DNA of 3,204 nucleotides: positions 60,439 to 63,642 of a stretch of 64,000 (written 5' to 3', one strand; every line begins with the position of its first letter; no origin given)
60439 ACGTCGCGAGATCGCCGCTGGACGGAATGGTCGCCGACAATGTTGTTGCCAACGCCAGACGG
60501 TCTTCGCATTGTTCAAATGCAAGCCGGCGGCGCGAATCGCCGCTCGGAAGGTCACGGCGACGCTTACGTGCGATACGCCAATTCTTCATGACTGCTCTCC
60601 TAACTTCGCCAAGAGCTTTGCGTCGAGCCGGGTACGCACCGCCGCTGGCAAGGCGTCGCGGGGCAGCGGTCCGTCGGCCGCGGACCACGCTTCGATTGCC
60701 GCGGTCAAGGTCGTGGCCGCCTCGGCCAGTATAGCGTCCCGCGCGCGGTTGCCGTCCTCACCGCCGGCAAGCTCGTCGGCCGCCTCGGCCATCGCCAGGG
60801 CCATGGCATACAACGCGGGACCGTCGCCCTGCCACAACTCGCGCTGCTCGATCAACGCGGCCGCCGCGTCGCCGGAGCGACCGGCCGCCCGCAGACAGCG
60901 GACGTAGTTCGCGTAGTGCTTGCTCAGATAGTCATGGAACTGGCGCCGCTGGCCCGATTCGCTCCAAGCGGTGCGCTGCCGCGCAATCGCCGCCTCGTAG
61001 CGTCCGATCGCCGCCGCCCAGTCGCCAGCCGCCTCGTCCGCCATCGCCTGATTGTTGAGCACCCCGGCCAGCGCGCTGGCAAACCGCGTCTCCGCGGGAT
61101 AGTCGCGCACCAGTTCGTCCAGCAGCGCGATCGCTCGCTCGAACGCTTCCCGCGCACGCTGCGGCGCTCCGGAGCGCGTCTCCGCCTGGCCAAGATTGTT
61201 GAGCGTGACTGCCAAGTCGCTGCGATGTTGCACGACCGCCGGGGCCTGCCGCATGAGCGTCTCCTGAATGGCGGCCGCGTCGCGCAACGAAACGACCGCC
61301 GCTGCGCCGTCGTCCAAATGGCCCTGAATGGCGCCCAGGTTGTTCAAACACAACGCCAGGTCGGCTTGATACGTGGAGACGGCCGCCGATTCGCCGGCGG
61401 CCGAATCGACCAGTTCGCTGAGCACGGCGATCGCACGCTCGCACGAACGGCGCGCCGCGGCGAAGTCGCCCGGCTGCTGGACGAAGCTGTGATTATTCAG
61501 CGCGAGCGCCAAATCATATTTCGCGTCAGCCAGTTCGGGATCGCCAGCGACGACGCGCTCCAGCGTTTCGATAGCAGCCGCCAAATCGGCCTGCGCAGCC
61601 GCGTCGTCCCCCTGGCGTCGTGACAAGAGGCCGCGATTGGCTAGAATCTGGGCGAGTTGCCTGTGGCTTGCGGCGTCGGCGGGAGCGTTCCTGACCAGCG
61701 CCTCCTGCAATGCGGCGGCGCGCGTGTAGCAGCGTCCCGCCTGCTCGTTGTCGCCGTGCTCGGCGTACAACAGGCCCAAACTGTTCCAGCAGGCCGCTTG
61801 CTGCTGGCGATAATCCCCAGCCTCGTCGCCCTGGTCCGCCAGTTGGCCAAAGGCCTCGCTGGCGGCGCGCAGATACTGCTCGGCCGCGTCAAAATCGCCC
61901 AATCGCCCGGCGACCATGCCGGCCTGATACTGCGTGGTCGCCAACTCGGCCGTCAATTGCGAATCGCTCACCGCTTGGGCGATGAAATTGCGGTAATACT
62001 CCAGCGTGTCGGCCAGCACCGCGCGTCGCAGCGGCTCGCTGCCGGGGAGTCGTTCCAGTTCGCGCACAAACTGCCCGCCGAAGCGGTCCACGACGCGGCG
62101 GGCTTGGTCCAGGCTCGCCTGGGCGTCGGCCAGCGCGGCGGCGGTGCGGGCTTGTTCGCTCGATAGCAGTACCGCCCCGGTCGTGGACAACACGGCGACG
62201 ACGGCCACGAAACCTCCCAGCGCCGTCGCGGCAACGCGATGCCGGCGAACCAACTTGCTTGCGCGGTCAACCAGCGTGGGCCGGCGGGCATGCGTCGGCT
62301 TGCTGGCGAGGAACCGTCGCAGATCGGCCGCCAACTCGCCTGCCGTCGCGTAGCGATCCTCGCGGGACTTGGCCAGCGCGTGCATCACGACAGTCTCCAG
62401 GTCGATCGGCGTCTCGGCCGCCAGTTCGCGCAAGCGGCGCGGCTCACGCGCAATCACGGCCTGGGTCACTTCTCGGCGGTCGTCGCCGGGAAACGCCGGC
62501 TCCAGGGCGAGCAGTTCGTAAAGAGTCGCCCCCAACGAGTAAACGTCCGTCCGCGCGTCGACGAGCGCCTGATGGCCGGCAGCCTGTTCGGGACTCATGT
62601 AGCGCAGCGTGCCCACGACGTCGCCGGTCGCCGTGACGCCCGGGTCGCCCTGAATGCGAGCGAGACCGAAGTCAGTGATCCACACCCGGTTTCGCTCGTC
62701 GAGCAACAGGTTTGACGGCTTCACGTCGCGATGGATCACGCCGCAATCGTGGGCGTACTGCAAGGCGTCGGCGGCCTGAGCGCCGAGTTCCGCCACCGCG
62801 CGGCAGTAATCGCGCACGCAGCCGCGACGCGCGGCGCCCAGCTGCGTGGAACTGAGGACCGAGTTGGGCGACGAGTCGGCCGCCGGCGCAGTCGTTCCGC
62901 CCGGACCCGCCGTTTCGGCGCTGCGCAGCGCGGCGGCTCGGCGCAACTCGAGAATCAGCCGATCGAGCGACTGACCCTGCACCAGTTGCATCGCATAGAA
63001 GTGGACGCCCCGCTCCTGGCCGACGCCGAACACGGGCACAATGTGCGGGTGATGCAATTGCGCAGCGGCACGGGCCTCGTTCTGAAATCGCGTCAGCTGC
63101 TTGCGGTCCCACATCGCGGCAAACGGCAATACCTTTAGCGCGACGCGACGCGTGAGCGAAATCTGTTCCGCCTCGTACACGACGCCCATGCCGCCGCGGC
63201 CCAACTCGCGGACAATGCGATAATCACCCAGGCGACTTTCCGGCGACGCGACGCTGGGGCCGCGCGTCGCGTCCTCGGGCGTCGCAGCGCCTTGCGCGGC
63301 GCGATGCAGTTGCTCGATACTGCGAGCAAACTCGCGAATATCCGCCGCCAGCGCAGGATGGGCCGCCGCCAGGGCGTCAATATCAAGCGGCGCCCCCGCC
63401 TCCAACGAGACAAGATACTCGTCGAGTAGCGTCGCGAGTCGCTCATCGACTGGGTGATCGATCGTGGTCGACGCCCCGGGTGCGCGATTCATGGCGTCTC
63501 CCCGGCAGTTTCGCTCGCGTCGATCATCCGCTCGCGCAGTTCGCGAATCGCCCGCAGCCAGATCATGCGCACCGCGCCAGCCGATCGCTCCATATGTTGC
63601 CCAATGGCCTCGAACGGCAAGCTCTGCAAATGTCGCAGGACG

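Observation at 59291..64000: Translationally coupled ECF sigma - Ser/Thr kinase(TPR) - unknown exported protein operon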

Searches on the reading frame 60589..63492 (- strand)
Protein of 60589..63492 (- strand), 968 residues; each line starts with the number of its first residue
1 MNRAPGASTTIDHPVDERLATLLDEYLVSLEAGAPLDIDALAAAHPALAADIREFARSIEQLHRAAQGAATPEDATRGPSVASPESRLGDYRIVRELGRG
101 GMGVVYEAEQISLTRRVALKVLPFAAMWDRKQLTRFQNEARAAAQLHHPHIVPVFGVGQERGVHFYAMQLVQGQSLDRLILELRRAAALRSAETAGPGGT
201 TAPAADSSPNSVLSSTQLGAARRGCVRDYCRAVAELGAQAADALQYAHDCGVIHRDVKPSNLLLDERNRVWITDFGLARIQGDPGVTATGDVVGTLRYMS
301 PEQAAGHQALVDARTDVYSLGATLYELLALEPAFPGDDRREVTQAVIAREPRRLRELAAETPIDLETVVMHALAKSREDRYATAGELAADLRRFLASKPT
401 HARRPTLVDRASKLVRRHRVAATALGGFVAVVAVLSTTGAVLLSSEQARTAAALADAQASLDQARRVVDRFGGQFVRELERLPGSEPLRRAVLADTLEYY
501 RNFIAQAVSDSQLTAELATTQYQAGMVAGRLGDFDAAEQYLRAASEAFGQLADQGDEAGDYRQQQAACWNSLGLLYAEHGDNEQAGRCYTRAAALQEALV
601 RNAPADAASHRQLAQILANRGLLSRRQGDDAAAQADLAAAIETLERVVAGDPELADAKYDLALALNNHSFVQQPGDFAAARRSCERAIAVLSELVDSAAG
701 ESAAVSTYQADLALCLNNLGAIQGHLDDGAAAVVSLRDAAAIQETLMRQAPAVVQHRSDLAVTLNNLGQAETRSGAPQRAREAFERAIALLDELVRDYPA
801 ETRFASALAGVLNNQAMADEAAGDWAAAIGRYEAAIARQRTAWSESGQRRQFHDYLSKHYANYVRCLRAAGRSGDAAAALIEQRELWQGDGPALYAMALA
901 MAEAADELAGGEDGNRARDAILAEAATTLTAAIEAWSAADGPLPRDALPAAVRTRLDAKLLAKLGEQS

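Call 5: search_protein_families(library=pfam, proteins=[window:60589-63492:-], max_evalue=0.01)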
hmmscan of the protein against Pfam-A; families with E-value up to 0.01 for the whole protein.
window:60589-63492:- (968 aa): 9 families
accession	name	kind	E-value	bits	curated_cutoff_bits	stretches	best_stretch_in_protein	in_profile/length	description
PF00069.31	Pkinase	-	1.1e-38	133.5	31.7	2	234-349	101-212/263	Protein kinase domain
PF07714.23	PK_Tyr_Ser-Thr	-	1.5e-28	100.3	23.1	1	93-381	3-249/258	Protein tyrosine and serine/threonine kinase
PF07719.23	TPR_2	-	8.7e-12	44.6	27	1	763-790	3-30/34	Tetratricopeptide repeat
PF13424.12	TPR_12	-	5e-11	43.1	30.1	2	517-597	2-76/77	Tetratricopeptide repeat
PF13181.12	TPR_8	-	1.5e-10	40.8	25.7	0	520-546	3-29/34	Tetratricopeptide repeat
PF00515.34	TPR_1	-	6.9e-09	35.6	27.8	0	566-596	1-31/34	Tetratricopeptide repeat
PF13374.12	TPR_10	-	2.8e-06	27.6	27.5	1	761-790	2-31/42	Tetratricopeptide repeat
PF13176.12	TPR_7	-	4.5e-05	23.7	27.9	0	570-596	3-31/36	Tetratricopeptide repeat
PF14531.12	Kinase-like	-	0.00067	19.4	25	1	234-332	148-249/289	Kinase-like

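Call 6: search_protein_families(library=ncbifam, proteins=[window:60589-63492:-], max_evalue=0.01)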
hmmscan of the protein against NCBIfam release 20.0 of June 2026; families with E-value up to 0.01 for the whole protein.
window:60589-63492:- (968 aa): 19 families
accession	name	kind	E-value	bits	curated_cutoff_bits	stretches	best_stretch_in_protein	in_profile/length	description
NF033483.0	PknB_PASTA_kin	equivalog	3.6e-79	267.3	450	2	232-405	108-279/563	Stk1 family PASTA domain-containing Ser/Thr kinase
NF052427.1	StpK7MSMEG_1200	equivalog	4.6e-59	200.4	900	2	234-459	111-336/601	serine/threonine protein kinase StpK7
NF009651.0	PRK13184.1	equivalog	1.1e-43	149.4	839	2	242-412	124-308/932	serine/threonine-protein kinase PknD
NF047741.1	antiphage_MADS6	equivalog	3.4e-40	138.2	460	2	238-406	306-472/612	methylation-associated defense system protein kinase MAD6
TIGR03903.1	TOMM_kin_cyc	equivalog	5.8e-21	74.1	705.75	2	235-393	83-246/1267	TOMM system kinase/cyclase fusion protein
NF053615.1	SerThrKinAfsKStmc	equivalog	1.5e-19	70.2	1300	2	231-395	112-268/809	protein serine/threonine kinase AfsK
NF038150.1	lanthi_synth_IV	equivalog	3.7e-17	61.9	650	1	221-414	288-480/851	class IV lanthionine synthetase LanL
NF038151.1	lanthi_synth_III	equivalog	1.6e-12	46.7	575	1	226-336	331-432/833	class III lanthionine synthetase LanKC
NF043056.1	T4SS_LegK1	equivalog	5.2e-09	35.2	550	1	249-326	207-282/516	Dot/Icm T4SS effector kinase LegK1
NF058632.1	SerThrKinPrkT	equivalog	4.2e-06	26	280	1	90-180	22-111/322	serine/threonine protein kinase PrkT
TIGR03724.2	arch_bud32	equivalog_domain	9.1e-06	25.3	125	1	234-284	88-137/193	KEOPS complex kinase/ATPase Bud32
NF040959.1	MamA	equivalog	1.2e-05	24.8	200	0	637-668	121-152/204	magnetosome protein MamA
NF011462.0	PRK14879.1-3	equivalog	3.8e-05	23.5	174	1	245-282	96-132/192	Kae1-associated kinase Bud32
NF047371.1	FlcA_CTERM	equivalog_domain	7.8e-05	21.3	300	0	516-642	345-452/646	periplasmic flagellar collar protein FlcA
NF002475.0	PRK01723.1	equivalog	0.00025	20.2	142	1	241-281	153-193/241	3-deoxy-D-manno-octulosonic acid kinase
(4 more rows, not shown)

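Call 74: search_protein_families(library=padloc, proteins=[window:60589-63492:-], max_evalue=0.001)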
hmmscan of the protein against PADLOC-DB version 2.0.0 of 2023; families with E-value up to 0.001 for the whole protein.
window:60589-63492:- (968 aa): 33 families (the best 25 are shown)
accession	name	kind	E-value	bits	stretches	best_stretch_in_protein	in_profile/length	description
PDLC04042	PD-T4-6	-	5.3e-81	270.5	2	233-402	111-280/292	-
PDLC04053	PD-T4-6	-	6.5e-79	263.6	2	232-425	111-303/311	-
PDLC04043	PD-T4-6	-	3.3e-74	248.6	2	231-460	116-346/452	-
PDLC04060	PD-T4-6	-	5.2e-70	234.7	2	235-416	112-291/486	-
PDLC04061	PD-T4-6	-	9.7e-70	234.5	2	238-434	127-324/510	-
PDLC04039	PD-T4-6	-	2.3e-65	219.4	2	231-430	115-302/458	-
PDLC04047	PD-T4-6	-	2.2e-63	212.3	2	233-411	113-289/327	-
PDLC04138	mad6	-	1.1e-61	207.6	1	76-405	38-324/659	mads_6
PDLC04054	PD-T4-6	-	4.5e-60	201.9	2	231-411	111-290/347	-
PDLC04057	PD-T4-6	-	7.2e-57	191.3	2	233-406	110-282/443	-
PDLC04048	PD-T4-6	-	2.3e-56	189.7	2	238-398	118-276/354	-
PDLC04040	PD-T4-6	-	1e-55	187.5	2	237-418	108-289/547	-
PDLC04052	PD-T4-6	-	2.5e-55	186.6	2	231-414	114-297/496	-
PDLC04050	PD-T4-6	-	4.3e-54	182.2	2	236-402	168-334/480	-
PDLC04041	PD-T4-6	-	6.9e-54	181.7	2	233-423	131-294/443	-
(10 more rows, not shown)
